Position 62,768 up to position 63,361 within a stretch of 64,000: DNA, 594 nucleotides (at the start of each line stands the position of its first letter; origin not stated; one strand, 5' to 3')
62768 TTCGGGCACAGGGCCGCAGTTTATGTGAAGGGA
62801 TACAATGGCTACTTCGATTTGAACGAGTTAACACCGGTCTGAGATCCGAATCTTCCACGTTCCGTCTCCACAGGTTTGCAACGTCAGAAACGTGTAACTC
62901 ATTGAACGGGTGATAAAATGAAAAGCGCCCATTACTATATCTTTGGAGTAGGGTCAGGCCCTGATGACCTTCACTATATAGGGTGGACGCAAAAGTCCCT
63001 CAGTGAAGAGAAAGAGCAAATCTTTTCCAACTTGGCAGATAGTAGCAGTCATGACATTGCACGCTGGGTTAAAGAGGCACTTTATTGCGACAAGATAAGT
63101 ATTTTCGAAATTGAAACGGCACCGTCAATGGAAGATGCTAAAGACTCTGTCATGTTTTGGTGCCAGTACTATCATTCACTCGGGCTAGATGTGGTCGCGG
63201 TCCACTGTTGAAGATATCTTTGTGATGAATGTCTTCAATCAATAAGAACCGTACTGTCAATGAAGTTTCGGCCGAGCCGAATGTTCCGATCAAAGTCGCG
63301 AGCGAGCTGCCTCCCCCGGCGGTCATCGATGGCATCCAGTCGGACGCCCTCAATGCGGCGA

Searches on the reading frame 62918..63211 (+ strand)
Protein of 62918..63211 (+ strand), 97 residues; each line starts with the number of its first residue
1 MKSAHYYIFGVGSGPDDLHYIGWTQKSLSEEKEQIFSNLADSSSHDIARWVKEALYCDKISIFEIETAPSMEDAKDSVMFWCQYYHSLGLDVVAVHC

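Call 8: find_encoding_contigs(protein=window:62918-63211:+, flank=10000, max_places=6)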
Protein window:62918-63211:+ (97 aa): 9 contigs read that carry it; 6 places shown.
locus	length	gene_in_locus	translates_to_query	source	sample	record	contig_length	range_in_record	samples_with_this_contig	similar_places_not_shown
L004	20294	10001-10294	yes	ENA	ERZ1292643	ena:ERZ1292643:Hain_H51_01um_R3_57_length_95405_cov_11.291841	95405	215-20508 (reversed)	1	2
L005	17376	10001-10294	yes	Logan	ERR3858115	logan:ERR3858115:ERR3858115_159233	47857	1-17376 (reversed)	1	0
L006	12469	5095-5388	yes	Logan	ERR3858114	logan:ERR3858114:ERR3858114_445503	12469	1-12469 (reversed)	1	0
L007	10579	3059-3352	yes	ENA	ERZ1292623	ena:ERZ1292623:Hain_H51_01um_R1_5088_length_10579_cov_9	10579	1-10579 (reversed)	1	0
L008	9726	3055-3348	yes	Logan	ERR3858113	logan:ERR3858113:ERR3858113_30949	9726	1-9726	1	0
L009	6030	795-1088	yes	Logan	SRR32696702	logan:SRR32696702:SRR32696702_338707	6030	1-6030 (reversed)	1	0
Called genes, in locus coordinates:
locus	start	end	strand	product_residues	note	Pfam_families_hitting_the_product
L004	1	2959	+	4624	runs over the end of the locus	PF21089:PKS_DH_N, PF14765:PS-DH, PF00106:adh_short, PF08659:KR, PF00550:PP-binding, PF00109:ketoacyl-synt, PF02801:Ketoacyl-synt_C, PF16197:KAsynt_C_assoc, +29 more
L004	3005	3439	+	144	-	PF04191:PEMT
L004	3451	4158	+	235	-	PF00753:Lactamase_B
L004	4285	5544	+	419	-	PF01154:HMG_CoA_synt_N, PF08540:HMG_CoA_synt_C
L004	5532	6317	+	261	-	PF00378:ECH_1, PF16113:ECH_2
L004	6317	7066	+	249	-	PF00378:ECH_1, PF16113:ECH_2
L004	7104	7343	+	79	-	-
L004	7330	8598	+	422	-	PF00109:ketoacyl-synt, PF02801:Ketoacyl-synt_C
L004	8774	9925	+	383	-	PF00698:Acyl_transf_1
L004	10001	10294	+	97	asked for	-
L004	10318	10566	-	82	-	-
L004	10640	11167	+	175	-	-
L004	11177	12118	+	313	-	PF00698:Acyl_transf_1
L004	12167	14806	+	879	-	PF06325:PrmA (faint), PF22528:PRMT_C (faint), PF02475:TRM5-TYW2_MTfase (weak)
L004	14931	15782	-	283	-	PF22624:AASDHPPT_N, PF01648:ACPS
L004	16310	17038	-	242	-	PF14329:DUF4386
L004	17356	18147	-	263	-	PF12762:DDE_Tnp_IS1595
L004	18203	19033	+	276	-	-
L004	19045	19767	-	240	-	PF00149:Metallophos, PF12850:Metallophos_2 (faint)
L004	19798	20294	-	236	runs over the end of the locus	?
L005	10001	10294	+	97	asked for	-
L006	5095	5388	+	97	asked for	-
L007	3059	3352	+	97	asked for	-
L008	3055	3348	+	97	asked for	-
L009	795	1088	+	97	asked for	-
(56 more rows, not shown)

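Call 10: search_protein_families(library=pfam, proteins=[L004:10640-11167:+, L004:11177-12118:+, L004:12167-14806:+, L004:14931-15782:-, L004:18203-19033:+, L004:8774-9925:+, L004:7104-7343:+], max_evalue=0.1)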
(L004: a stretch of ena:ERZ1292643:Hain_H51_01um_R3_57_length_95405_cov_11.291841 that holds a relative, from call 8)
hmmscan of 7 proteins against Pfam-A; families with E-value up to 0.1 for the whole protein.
L004:10640-11167:+ (175 aa): 0 families

L004:11177-12118:+ (313 aa): 1 family
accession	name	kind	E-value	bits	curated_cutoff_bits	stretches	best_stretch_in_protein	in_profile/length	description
PF00698.26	Acyl_transf_1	-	4.7e-35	122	32.7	1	6-308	1-304/319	Acyl transferase domain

L004:12167-14806:+ (879 aa): 12 families
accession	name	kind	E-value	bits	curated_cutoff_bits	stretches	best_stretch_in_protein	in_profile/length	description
PF22528.1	PRMT_C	-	2.5e-09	37.7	27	2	703-779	50-131/164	Arginine methyltransferase oligomerization subdomain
PF02475.24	TRM5-TYW2_MTfase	-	6.9e-06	26.5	28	1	538-654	27-148/164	TRM5/TYW2 methyltransferase domain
PF06325.19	PrmA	-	2e-05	24.7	22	1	549-604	161-217/296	Ribosomal protein L11 methyltransferase (PrmA)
PF13649.12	Methyltransf_25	-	2.7e-05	25.2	27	1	553-616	1-63/97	Methyltransferase domain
PF13371.12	TPR_9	-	3e-05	24.4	35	1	51-103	10-62/73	Tetratricopeptide repeat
PF00515.34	TPR_1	-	3.4e-05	23.9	27.8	1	74-101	5-32/34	Tetratricopeptide repeat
PF07719.23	TPR_2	-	0.00016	22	27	1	72-101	3-32/34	Tetratricopeptide repeat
PF00398.26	RrnaAD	-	0.00075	19.1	24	1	540-617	21-94/263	Ribosomal RNA adenine dimethylase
PF05175.20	MTS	-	0.0039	17.3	23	1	543-609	25-91/170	Methyltransferase small domain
PF08123.19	DOT1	-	0.058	13.4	23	0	541-581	34-75/205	Histone methylation protein DOT1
PF02353.26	CMAS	-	0.063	13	27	0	542-612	55-125/273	Mycolic acid cyclopropane synthetase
PF01135.25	PCMT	-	0.074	13.2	20.3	0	544-607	68-132/210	Protein-L-isoaspartate(D-aspartate) O-methyltransferase (PCMT)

L004:14931-15782:- (283 aa): 2 families
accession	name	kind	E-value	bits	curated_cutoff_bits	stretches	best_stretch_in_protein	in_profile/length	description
PF01648.25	ACPS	-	5.8e-18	65.4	25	1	127-234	2-111/111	4'-phosphopantetheinyl transferase superfamily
PF22624.1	AASDHPPT_N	-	2.1e-11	44.4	27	1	36-116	11-92/100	4'-phosphopantetheinyl transferase, N-terminal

L004:18203-19033:+ (276 aa): 1 family
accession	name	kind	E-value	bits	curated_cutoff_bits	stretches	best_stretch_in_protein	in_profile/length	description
PF13557.12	Phenol_MetA_deg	-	0.0024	18.4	22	1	46-251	8-223/242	Putative MetA-pathway of phenol degradation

L004:8774-9925:+ (383 aa): 1 family
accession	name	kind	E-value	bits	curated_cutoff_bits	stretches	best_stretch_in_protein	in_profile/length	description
PF00698.26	Acyl_transf_1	-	4.3e-38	132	32.7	1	4-253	2-254/319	Acyl transferase domain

L004:7104-7343:+ (79 aa): 1 family
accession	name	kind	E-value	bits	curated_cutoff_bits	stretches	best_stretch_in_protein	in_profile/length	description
PF00550.31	PP-binding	-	8.7e-05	23.1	20.8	1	21-73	13-65/67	Phosphopantetheine attachment site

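Call 47: search_protein_families(library=ncbifam, proteins=[L004:8774-9925:+, L004:11177-12118:+, L004:12167-14806:+, L004:10640-11167:+], max_evalue=0.001)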
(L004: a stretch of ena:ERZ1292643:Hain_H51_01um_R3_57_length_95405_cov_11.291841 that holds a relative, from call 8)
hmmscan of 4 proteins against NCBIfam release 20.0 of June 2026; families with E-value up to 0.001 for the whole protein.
L004:8774-9925:+ (383 aa): 8 families
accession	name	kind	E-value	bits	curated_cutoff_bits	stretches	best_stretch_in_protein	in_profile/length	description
TIGR00128.1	fabD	equivalog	4.4e-100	334.9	260.9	1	2-283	3-287/290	ACP S-malonyltransferase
TIGR03131.1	malonate_mdcH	equivalog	5.1e-54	183.7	297.9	1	3-285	2-278/297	malonate decarboxylase subunit epsilon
NF045894.1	PKS_plus_SDR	equivalog_domain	2.9e-50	171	1740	1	3-310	533-841/1515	type I polyketide synthase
TIGR02813.1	omega_3_PfaA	subfamily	9.5e-33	112.1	1010.1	1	5-286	584-883/2582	polyketide-type polyunsaturated fatty acid synthase PfaA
NF037940.1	PKS_MbtD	equivalog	1.8e-16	59.4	1150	1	2-259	92-355/978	mycobactin polyketide synthase MbtD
NF041183.1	Pks2_ls1_myc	equivalog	1e-14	52.4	2400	1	4-281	535-812/2086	sulfolipid-1 biosynthesis phthioceranic/hydroxyphthioceranic acid synthase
NF040607.1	mycolic_Pks13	equivalog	1.3e-14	52.7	2100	1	3-225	666-896/1680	polyketide synthase Pks13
NF037941.1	PKS_NbtC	equivalog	5.4e-14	51.1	1150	1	3-221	98-326/1027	nocobactin polyketide synthase NbtC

L004:11177-12118:+ (313 aa): 8 families
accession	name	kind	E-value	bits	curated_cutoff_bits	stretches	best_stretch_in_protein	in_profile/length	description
NF045894.1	PKS_plus_SDR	equivalog_domain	3.9e-56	190.4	1740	1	3-310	530-839/1515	type I polyketide synthase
TIGR00128.1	fabD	equivalog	2.4e-32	112.6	260.9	1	4-280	2-283/290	ACP S-malonyltransferase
TIGR03131.1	malonate_mdcH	equivalog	2e-25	89.8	297.9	1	6-281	2-273/297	malonate decarboxylase subunit epsilon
NF037940.1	PKS_MbtD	equivalog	2.8e-23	81.9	1150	1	3-276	90-366/978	mycobactin polyketide synthase MbtD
NF037941.1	PKS_NbtC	equivalog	1.5e-21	76.1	1150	1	4-282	96-382/1027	nocobactin polyketide synthase NbtC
NF040607.1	mycolic_Pks13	equivalog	6.2e-19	67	2100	1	3-123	663-780/1680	polyketide synthase Pks13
NF041183.1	Pks2_ls1_myc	equivalog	1.1e-17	62.3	2400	1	6-258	534-788/2086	sulfolipid-1 biosynthesis phthioceranic/hydroxyphthioceranic acid synthase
TIGR02813.1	omega_3_PfaA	subfamily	2.4e-11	41.1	1010.1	1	2-280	578-876/2582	polyketide-type polyunsaturated fatty acid synthase PfaA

L004:12167-14806:+ (879 aa): 9 families
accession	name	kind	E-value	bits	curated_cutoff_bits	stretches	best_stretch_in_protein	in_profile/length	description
NF001790.0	PRK00517.3-3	equivalog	1.1e-06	28.2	269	1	547-601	120-174/262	50S ribosomal protein L11 methyltransferase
NF043040.1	corrin_prot_MT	hypoth_equivalog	2e-06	27.4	180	1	539-612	32-103/216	corrinoid protein-associated methyltransferase CpaM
NF040959.1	MamA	equivalog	3.6e-06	26.5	200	1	46-144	81-179/204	magnetosome protein MamA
TIGR00406.1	prmA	equivalog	1.8e-05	24.4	183.15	1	549-606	159-216/288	50S ribosomal protein L11 methyltransferase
TIGR01444.1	fkbM_fam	subfamily_domain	4e-05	24.1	37.7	0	552-604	1-53/143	FkbM family methyltransferase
TIGR02917.1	PEP_TPR_lipo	equivalog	5.5e-05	21.2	312.2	1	41-149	572-680/899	XrtA/PEP-CTERM system TPR-repeat protein PrsT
NF000468.1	Erm37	exception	0.00013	22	350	1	529-584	12-66/179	23S rRNA (adenine(2058)-N(6))-methyltransferase Erm(37)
NF001241.0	PRK00216.1-2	equivalog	0.00038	20.2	327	1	534-612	36-107/231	demethylmenaquinone methyltransferase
NF011529.0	PRK14968.1-3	equivalog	0.00054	19.4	162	1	542-603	27-86/198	putative methyltransferase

L004:10640-11167:+ (175 aa): 8 families
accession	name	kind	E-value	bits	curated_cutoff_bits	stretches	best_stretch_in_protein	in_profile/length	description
NF008349.0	PRK11132.1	equivalog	1.2e-50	172.1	397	1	2-155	106-258/273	serine O-acetyltransferase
TIGR01172.1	cysE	equivalog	3.1e-41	141.1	210.65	1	2-138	26-162/162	serine O-acetyltransferase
NF041874.1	EPS_EpsC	equivalog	1.7e-31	109.2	150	1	3-143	27-167/168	serine O-acetyltransferase EpsC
NF007564.0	PRK10191.1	equivalog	1.5e-07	31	196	1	35-139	55-158/162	colanic acid biosynthesis acetyltransferase WcaB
TIGR04016.1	WcaB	equivalog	5.5e-07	29.3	194.65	1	35-139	39-142/146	colanic acid biosynthesis acetyltransferase WcaB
TIGR03532.1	DapD_Ac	equivalog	0.00021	21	231.75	1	45-144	118-215/231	2,3,4,5-tetrahydropyridine-2,6-dicarboxylate N-acetyltransferase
NF050158.1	CarbAnhydGPos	equivalog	0.00063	19.4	250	0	45-142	50-142/172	gamma carbonic anhydrase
NF058585.1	HptprglPActTf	PfamEq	0.00072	19.1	300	0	96-146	113-163/172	heptaprenylglyceryl phosphate O-acetyltransferase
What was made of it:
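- Checked: There, a serine-O-acetyltransferase-like gene is cut by the window edge at 63557-64000 (calls 8, 47).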

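Call 59: search_solved_structures(query=L004:11177-12118:+, max_evalue=1e-10)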
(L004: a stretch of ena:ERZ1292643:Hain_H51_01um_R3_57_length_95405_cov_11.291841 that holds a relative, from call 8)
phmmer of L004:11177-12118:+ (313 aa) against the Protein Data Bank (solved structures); distinct sequences matched with E-value up to 1e-10: 74 (the best 60 are shown).
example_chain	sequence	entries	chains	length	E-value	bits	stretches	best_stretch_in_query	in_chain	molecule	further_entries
8avz_A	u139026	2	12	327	2e-77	263.5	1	3-307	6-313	Polyketide biosynthesis acyltransferase homolog PksD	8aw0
4mz0_A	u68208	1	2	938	2.9e-30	108.7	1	4-277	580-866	CurL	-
6iyo_A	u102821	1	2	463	3.9e-29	105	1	4-280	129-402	Type I modular polyketide synthase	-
5yda_A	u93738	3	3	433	7.1e-29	104.2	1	4-281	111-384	PKS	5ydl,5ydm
3im8_A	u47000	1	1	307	3.4e-27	98.7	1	3-310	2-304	Malonyl acyl carrier protein transacylase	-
6iyr_A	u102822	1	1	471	1e-26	97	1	4-278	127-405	Type I modular polyketide synthase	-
11sz_A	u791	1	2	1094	1.2e-26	96.8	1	3-298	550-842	6-deoxyerythronolide-B synthase, Erythronolide synthase EryA2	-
8xjy_A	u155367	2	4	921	2.4e-26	95.8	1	7-279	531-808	Polyketide synthase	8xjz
8xju_A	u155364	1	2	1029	3.6e-26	95.3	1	7-279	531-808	Polyketide synthase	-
7s6b_A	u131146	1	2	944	5.3e-26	94.7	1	3-278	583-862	Polyketide synthase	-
9iyw_A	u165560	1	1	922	1.4e-25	93.3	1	6-282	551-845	Polyketide synthase,GfsA KSQ-AncAT chimeric protein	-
7s6c_A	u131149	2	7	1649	2.2e-25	92.7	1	3-278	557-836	6-deoxyerythronolide-B synthase EryA2, modules 3 and 4, Lsd14 Polyketide synthase fusion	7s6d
4qbu_A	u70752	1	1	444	3.5e-25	92.1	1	4-278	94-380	ZmaA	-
6l3m_A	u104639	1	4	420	1e-24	90.5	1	3-280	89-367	Polyketide synthase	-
6l3n_A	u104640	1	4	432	1.1e-24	90.4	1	3-280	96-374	polyketide synthase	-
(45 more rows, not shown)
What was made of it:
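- On Acyl hydrolase (PksD/PedC type) of trans-AT PKSs, for AT2 just beyond the window: PksD 8avz gives 263.5 bits, PksC 66 bits and PksE 58 bits (call 59).
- Checked: A PksD-like AT homologue occupies window-equivalent 64094-65035 (calls 8, 10, 59).
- AT2's best solved relative is PksD (E 2e-77), against 2e-17 for the true transferase PksC (call 59).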
